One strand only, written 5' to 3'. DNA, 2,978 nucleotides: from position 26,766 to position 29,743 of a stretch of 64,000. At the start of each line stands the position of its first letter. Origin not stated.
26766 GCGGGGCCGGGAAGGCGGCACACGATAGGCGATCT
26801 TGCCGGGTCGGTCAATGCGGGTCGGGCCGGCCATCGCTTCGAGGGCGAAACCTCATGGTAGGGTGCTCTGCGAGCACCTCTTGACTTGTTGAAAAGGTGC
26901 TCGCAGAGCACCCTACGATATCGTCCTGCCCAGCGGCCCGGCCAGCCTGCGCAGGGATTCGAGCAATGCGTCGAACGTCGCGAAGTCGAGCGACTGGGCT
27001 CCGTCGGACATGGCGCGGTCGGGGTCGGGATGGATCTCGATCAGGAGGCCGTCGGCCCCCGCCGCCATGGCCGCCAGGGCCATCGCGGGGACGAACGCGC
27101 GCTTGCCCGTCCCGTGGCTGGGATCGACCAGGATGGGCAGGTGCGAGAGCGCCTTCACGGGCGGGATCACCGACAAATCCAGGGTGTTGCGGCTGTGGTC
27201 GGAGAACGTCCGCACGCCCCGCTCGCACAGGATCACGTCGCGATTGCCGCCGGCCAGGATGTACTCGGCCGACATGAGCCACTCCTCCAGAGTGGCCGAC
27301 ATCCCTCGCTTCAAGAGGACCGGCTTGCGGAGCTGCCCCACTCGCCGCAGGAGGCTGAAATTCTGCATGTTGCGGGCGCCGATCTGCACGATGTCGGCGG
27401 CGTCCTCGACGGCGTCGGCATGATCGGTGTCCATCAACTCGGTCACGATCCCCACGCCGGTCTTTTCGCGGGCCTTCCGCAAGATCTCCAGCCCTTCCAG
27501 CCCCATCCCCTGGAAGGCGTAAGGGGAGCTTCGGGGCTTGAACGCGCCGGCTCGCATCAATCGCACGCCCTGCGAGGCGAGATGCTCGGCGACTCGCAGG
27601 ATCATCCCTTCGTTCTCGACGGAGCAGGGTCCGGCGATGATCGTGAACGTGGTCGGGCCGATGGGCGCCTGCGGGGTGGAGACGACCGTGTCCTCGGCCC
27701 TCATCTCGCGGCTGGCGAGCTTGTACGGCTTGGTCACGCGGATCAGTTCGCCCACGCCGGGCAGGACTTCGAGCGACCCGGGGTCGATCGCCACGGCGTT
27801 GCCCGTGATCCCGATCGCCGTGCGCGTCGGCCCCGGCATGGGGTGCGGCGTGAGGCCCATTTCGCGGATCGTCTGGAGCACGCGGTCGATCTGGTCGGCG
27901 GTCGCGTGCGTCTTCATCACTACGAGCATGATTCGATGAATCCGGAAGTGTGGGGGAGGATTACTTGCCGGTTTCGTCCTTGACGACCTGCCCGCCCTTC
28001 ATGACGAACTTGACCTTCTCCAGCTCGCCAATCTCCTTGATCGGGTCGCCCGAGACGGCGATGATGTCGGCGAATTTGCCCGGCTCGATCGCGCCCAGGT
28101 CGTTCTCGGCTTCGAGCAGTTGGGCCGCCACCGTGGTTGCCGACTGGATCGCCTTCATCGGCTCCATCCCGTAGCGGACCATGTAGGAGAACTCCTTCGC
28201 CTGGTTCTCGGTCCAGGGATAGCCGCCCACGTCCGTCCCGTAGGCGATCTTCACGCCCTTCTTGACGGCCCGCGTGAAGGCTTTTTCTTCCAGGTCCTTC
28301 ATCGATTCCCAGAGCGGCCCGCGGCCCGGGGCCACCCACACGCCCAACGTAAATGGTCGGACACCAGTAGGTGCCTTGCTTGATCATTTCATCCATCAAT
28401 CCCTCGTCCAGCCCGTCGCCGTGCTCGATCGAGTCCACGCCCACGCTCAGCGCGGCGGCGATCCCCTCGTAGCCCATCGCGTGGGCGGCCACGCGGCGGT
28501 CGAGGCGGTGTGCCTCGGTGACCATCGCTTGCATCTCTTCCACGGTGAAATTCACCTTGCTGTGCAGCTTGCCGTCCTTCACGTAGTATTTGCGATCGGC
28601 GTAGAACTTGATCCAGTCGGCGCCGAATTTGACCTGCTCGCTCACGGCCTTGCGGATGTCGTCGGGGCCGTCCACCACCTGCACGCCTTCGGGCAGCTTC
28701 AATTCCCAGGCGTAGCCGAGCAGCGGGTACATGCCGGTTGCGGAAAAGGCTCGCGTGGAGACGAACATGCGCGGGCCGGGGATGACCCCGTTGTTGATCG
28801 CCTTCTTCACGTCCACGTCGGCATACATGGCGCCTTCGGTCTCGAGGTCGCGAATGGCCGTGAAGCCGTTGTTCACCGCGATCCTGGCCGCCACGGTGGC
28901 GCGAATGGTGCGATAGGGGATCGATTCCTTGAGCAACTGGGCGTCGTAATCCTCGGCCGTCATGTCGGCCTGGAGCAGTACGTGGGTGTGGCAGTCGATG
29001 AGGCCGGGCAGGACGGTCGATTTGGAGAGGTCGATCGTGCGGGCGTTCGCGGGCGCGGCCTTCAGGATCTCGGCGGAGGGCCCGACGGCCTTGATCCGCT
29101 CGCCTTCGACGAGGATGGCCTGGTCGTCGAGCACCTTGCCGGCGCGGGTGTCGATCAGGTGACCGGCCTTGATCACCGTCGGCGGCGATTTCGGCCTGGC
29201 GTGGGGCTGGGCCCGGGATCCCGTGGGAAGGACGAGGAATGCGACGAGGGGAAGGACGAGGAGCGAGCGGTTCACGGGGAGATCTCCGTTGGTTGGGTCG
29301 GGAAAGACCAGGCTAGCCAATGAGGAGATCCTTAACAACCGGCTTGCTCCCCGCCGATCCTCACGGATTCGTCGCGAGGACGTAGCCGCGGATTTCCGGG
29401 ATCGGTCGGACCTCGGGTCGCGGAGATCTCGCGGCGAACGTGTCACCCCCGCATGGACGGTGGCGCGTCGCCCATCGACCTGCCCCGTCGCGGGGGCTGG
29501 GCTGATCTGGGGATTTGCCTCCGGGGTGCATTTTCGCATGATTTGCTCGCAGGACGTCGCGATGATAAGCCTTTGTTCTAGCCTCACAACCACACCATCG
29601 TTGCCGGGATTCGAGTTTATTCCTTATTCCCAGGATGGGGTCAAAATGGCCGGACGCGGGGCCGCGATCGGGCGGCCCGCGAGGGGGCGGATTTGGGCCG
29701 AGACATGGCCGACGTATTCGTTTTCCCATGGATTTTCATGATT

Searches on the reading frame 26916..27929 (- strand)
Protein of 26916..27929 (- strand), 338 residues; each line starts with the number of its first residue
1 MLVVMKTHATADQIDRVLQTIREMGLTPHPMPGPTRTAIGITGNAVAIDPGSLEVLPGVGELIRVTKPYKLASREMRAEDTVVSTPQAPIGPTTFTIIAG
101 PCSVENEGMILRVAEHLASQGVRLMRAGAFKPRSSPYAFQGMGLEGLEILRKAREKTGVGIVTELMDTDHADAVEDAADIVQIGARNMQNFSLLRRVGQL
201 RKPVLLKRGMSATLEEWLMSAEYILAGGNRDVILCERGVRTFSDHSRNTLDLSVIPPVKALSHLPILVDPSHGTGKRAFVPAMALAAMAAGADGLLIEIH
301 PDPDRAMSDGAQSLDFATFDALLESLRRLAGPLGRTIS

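Call 92: search_protein_families(library=pfam, proteins=[window:26916-27929:-], max_evalue=0.0001)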
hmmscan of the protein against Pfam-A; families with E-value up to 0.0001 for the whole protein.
window:26916-27929:- (338 aa): 3 families
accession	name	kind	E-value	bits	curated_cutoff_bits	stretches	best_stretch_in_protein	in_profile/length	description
PF00793.26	DAHP_synth_1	-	1.2e-74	251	25.5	1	94-324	17-259/270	DAHP synthetase I family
PF18152.6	DAHP_snth_FXD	-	1.2e-17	64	27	1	1-67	1-67/67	DAHP synthase ferredoxin-like domain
PF03102.20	NeuB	-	1.2e-09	38.4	22.1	1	147-335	58-238/241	NeuB family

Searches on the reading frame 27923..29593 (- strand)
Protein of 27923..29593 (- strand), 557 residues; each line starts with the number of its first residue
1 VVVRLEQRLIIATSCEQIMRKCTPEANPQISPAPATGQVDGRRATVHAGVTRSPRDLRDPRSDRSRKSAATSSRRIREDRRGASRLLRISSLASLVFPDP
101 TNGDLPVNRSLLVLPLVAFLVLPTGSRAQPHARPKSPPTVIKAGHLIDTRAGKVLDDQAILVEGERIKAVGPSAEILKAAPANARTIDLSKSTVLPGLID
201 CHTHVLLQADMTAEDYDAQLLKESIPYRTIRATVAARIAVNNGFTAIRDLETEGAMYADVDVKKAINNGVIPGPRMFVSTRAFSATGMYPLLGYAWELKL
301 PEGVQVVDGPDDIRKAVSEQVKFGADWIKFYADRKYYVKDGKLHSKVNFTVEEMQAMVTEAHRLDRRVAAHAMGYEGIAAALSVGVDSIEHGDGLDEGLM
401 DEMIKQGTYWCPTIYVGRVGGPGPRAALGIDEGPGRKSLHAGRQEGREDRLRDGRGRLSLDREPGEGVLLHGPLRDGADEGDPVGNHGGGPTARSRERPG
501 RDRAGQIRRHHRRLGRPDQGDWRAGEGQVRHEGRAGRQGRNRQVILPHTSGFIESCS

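Call 92: search_protein_families(library=pfam, proteins=[window:27923-29593:-], max_evalue=0.0001)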
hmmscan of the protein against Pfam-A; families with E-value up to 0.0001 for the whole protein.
window:27923-29593:- (557 aa): 3 families
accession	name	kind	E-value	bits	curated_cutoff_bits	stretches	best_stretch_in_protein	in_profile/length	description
PF01979.26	Amidohydro_1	-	1.6e-19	70.8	25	1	193-409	1-200/345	Amidohydrolase family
PF22039.1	HUTI_composite_bact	-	7.6e-07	29.1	25.5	1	159-182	2-25/26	Imidazolonepropionase-like composite domain, bacteria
PF07969.17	Amidohydro_3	-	9.5e-05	22.5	29.7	0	185-211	1-31/472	Amidohydrolase family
